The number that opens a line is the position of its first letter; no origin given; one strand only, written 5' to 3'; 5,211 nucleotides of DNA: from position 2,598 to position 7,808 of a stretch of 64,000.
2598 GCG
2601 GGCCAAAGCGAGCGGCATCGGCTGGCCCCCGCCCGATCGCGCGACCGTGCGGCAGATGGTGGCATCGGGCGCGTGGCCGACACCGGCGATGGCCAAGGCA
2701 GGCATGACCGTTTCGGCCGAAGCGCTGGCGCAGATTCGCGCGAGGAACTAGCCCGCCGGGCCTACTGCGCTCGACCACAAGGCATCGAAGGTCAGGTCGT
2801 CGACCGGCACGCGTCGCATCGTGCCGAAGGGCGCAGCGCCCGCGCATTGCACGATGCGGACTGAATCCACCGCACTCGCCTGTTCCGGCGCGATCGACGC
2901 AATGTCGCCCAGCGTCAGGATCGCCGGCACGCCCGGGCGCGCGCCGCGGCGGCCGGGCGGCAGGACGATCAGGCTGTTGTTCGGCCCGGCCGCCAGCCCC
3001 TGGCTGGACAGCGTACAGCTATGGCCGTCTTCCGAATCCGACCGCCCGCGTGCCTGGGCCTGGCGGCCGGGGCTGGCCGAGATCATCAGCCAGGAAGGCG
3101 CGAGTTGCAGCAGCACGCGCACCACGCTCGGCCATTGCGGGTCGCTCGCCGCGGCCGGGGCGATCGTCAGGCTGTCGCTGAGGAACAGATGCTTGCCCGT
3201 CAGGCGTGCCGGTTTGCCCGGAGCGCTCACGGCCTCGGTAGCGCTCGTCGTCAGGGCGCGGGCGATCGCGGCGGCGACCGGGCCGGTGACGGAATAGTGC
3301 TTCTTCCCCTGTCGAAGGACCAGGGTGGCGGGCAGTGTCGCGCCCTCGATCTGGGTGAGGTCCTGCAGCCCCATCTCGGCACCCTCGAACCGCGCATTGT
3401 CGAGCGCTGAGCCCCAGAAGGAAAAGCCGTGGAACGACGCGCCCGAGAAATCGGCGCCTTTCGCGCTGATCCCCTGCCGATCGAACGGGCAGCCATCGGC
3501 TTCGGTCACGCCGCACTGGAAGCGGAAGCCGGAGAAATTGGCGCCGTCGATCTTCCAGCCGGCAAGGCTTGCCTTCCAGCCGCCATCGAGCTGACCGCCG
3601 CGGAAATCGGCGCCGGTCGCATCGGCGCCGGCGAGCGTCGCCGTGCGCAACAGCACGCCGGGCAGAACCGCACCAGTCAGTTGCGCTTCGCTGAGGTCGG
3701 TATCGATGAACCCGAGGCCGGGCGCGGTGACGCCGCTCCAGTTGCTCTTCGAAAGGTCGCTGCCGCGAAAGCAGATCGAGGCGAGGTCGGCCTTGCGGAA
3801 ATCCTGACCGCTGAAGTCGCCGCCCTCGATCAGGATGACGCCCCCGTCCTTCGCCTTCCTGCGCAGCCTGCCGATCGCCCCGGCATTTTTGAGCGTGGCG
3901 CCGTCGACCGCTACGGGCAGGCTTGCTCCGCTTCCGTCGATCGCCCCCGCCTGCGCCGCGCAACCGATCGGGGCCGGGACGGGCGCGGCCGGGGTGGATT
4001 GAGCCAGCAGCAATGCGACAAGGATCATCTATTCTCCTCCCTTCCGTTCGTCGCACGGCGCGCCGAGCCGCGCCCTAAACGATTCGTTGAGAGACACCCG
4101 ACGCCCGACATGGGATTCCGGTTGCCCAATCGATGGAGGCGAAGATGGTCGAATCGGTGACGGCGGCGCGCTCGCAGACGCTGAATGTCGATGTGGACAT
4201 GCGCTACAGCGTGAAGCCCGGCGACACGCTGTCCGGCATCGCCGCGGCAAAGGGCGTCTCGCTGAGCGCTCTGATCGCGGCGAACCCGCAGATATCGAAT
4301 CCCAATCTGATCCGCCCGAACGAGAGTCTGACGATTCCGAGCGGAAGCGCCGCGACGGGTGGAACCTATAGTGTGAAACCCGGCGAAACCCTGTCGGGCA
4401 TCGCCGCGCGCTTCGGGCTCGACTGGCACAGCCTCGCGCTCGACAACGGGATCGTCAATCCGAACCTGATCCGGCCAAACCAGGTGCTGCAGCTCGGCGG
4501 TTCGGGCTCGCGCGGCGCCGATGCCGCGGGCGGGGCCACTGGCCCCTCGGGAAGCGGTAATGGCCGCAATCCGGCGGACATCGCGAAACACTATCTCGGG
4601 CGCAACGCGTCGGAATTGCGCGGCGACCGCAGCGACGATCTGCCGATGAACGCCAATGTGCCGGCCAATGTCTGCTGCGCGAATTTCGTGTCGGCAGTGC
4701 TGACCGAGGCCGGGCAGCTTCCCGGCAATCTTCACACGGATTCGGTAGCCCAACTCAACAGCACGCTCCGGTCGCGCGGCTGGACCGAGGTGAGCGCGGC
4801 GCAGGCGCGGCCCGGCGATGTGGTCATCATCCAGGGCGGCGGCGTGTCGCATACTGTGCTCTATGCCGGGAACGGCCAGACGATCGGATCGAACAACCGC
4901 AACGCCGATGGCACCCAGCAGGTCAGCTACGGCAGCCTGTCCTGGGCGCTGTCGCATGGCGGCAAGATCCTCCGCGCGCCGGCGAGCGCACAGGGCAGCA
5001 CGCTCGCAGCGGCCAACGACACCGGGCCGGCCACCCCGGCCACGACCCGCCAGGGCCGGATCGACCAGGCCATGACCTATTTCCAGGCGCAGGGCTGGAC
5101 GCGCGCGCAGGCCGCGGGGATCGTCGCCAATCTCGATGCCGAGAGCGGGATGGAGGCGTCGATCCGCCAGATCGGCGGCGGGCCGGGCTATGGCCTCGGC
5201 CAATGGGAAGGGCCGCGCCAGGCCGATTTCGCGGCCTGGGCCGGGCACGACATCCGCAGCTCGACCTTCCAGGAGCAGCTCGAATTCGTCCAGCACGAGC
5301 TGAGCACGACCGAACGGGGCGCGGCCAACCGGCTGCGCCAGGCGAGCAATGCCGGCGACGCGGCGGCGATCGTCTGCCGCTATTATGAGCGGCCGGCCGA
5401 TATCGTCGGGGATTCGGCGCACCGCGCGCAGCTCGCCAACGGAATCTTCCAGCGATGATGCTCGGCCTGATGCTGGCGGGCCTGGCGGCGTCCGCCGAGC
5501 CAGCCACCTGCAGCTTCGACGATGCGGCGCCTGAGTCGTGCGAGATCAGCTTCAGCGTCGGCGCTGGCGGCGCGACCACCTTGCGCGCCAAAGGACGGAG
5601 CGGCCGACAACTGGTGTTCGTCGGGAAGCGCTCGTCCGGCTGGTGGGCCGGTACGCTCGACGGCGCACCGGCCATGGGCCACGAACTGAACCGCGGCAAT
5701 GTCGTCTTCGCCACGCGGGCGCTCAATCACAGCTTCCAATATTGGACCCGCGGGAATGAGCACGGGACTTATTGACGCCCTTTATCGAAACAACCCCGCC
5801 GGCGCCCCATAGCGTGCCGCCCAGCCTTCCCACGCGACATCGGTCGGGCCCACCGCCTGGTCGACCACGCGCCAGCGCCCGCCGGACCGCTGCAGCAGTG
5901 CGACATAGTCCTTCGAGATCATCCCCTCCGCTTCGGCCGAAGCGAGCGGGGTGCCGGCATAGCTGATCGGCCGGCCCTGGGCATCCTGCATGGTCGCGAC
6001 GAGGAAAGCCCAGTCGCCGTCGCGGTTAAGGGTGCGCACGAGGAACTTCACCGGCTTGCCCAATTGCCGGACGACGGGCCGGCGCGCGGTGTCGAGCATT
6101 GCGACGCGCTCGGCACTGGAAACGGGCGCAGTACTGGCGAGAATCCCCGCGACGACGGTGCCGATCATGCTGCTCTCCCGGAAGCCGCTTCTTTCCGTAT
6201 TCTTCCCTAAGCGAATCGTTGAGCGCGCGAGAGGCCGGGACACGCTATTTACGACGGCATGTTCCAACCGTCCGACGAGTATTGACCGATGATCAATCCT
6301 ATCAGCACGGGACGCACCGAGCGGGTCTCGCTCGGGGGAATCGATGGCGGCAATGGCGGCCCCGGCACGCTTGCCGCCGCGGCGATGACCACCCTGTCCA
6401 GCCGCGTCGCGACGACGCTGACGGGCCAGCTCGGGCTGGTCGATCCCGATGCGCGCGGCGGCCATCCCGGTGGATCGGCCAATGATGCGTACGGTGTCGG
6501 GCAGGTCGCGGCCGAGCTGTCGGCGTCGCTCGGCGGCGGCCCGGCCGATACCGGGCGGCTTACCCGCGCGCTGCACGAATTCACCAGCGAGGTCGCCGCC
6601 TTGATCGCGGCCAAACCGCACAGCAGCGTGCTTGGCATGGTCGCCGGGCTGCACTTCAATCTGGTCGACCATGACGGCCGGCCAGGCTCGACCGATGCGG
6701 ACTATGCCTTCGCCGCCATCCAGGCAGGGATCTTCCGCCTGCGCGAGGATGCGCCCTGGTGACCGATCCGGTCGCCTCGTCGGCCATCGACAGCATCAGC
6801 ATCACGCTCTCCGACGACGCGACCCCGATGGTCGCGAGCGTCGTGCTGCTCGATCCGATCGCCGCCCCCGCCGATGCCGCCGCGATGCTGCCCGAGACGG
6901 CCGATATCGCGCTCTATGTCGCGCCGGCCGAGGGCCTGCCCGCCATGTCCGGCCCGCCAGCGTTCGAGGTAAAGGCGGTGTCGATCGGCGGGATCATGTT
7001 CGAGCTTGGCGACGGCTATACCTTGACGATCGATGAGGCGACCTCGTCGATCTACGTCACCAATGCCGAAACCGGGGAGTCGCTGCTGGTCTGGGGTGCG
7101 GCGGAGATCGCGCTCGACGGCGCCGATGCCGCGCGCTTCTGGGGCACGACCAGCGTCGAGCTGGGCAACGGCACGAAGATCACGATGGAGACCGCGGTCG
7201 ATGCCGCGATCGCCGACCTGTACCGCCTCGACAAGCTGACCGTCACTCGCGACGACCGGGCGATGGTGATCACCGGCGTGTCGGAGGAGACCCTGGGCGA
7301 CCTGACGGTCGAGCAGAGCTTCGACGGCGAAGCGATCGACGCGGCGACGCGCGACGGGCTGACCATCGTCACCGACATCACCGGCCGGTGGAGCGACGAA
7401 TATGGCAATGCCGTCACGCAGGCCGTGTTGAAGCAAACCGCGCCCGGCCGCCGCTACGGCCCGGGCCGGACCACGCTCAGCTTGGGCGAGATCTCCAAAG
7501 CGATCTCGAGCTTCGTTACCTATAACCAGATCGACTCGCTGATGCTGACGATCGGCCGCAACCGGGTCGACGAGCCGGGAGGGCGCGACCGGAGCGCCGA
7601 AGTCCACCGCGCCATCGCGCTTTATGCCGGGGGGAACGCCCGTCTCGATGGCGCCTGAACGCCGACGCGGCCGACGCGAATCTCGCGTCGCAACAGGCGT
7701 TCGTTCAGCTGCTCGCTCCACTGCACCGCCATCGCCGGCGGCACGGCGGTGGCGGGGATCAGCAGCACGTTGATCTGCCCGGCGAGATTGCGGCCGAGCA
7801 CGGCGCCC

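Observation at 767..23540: Five copies of a 17-bp near-palindrome (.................) mark the promoters of all candidate secreted-protein genes: a putative new T3SS regulon box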

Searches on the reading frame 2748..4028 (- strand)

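Call 10: search_protein_families(library=pfam, proteins=[window:2748-4028:-], max_evalue=0.01)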
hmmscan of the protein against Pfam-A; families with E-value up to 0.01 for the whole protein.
window:2748-4028:- (426 aa): 3 families
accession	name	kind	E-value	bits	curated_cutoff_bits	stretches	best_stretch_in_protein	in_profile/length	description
PF00805.28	Pentapeptide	-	1.1e-18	66.9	20.2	3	111-144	2-35/40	Pentapeptide repeats (8 copies)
PF13599.13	Pentapeptide_4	-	2.6e-05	24.7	38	0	71-135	12-76/78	Pentapeptide repeat region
PF13576.12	Pentapeptide_3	-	0.00045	20.8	27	0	191-219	8-38/48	Pentapeptide repeats (9 copies)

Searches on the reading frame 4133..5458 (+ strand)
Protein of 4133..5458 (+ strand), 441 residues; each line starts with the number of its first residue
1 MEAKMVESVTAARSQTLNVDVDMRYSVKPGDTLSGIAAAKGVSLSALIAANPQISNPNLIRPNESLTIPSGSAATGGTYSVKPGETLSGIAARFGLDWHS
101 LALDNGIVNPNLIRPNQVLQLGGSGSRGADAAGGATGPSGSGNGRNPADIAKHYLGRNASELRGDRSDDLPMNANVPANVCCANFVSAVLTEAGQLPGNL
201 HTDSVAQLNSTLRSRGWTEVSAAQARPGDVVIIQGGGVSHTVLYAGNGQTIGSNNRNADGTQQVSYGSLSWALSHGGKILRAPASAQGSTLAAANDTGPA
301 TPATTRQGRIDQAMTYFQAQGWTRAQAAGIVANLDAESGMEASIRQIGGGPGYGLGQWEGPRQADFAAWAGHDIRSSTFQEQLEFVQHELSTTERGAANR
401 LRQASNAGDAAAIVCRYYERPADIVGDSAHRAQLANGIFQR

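Call 10: search_protein_families(library=pfam, proteins=[window:4133-5458:+], max_evalue=0.01)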
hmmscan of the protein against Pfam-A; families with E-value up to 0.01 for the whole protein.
window:4133-5458:+ (441 aa): 6 families
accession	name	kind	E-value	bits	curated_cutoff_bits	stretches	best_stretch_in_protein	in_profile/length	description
PF18013.6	Phage_lysozyme2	-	4.2e-30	105.2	28.2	1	311-440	4-138/140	Phage tail lysozyme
PF01476.26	LysM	-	9e-28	96.4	20.9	2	25-69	1-43/43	LysM domain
PF23473.1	LysM3_LYK4_5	-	8.9e-07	29.3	29.3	0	78-110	4-36/48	LYK4/5 LysM3 domain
PF00877.26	NLPC_P60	-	3.2e-06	27.5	23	1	177-256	11-83/105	NlpC/P60 family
PF23577.1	LysM_RLK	-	7.1e-05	23.2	27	0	25-48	3-25/44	LysM domain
PF12671.13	Amidase_6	-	0.0082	16.7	23.2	0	179-224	29-64/163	Putative amidase domain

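Call 79: search_solved_structures(query=window:4133-5458:+, max_evalue=0.01, show_alignments=0)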
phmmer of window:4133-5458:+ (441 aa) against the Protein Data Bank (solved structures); distinct sequences matched with E-value up to 0.01: 11.
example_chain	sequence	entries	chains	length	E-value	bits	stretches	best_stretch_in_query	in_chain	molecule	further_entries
4b8v_A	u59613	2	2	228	6.3e-13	51.9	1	11-119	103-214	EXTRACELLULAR PROTEIN 6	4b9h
8i2e_B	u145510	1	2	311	8e-11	45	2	27-132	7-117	Probable peptidoglycan endopeptidase LytE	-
7r1l_A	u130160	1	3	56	1.7e-09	40.6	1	25-70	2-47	Spore coat assembly protein SafA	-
4xcm_A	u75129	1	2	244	1.3e-08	37.7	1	24-125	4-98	Cell wall-binding endopeptidase-related protein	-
4uz2_A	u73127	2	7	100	8.9e-08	35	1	24-125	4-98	CELL WALL-BINDING ENDOPEPTIDASE-RELATED PROTEIN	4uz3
2l9y_A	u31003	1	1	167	1.4e-07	34.3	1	66-131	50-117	CVNH-LysM lectin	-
5c8o_A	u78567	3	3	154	1.1e-06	31.4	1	76-124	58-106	MoCVNH3 variant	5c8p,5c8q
4s3k_A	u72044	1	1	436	0.00074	22.1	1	25-115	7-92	Spore germination protein YaaH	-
11ci_A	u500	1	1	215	0.00082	21.9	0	79-120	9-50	Probable cell wall hydrolase LytN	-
5jcd_A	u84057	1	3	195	0.0028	20.1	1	25-120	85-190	Chitin elicitor-binding protein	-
5jce_A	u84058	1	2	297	0.0067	18.9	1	25-121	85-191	Chitin elicitor-binding protein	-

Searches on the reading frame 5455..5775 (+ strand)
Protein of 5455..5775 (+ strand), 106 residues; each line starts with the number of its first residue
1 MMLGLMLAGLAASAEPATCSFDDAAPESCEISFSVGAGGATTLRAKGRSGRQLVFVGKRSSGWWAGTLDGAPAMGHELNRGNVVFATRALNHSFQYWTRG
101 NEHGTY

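Call 10: search_protein_families(library=pfam, proteins=[window:5455-5775:+], max_evalue=0.01)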
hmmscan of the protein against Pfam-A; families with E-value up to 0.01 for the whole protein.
window:5455-5775:+ (106 aa): 0 families

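Call 33: search_protein_families(library=ncbifam, proteins=[window:5455-5775:+], max_evalue=0.01)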
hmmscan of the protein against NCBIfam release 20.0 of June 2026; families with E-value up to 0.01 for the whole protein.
window:5455-5775:+ (106 aa): 0 families

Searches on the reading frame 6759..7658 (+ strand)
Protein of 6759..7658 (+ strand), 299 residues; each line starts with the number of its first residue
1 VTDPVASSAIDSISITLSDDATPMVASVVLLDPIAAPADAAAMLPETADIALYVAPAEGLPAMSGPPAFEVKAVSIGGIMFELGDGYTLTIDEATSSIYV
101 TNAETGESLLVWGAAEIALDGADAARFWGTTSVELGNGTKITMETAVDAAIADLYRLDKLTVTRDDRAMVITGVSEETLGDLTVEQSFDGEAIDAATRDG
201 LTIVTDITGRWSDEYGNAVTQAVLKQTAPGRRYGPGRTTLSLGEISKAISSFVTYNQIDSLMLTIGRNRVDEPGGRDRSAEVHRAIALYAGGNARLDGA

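Call 11: search_protein_families(library=pfam, proteins=[window:6759-7658:+], max_evalue=0.01)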
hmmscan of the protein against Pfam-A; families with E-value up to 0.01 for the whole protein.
window:6759-7658:+ (299 aa): 1 family
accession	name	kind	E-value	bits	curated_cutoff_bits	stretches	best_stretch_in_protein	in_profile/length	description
PF07481.16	DUF1521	-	1.6e-30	106.8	23.6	1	80-234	11-168/169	Domain of Unknown Function (DUF1521)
